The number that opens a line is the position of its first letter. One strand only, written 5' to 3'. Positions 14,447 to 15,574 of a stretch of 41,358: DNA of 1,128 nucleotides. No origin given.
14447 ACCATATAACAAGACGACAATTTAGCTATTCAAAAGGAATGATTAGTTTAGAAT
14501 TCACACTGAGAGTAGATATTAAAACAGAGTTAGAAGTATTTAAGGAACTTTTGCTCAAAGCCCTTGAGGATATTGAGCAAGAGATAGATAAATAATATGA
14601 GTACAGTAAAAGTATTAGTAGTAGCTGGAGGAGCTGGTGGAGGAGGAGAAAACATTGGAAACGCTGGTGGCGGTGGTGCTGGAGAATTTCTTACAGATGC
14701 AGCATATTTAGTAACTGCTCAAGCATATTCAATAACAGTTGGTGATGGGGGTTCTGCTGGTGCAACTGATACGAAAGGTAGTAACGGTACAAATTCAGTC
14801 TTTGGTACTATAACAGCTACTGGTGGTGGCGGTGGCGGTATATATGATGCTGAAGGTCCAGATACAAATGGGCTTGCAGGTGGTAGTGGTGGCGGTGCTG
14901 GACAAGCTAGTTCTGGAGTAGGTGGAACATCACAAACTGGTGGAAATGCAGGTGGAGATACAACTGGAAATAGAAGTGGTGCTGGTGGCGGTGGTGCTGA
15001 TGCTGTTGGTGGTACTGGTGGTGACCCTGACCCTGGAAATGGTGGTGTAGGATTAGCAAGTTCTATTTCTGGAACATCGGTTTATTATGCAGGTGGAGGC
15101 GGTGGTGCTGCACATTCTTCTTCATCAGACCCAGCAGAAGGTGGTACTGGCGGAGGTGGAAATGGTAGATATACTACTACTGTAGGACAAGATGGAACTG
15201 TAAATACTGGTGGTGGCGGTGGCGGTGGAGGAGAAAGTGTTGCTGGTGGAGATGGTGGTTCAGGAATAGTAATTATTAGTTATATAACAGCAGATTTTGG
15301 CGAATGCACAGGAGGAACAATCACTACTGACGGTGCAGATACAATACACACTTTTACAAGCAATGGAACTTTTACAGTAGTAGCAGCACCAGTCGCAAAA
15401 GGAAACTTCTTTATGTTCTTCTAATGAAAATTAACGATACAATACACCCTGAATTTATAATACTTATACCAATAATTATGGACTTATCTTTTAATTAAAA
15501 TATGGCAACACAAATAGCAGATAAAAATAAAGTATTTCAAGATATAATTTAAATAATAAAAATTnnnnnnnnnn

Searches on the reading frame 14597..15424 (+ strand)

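Call 18: search_protein_families(library=phrogs, proteins=[window:14597-15424:+], max_evalue=0.001)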
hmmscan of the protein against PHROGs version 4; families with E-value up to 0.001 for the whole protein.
window:14597-15424:+ (275 aa): 1 family
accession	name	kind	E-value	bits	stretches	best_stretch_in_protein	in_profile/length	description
phrog_2295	-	unknown function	2.9e-56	192.8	1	2-266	596-897/1183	-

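Call 54: search_protein_families(library=pfam, proteins=[window:14597-15424:+], max_evalue=0.01)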
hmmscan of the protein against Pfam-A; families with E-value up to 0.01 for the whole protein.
window:14597-15424:+ (275 aa): 1 family
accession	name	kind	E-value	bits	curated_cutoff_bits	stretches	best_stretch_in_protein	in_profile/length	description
PF21722.4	Gly_rich_2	-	9.7e-26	91.6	24.3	1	2-229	15-225/226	Glycine-rich domain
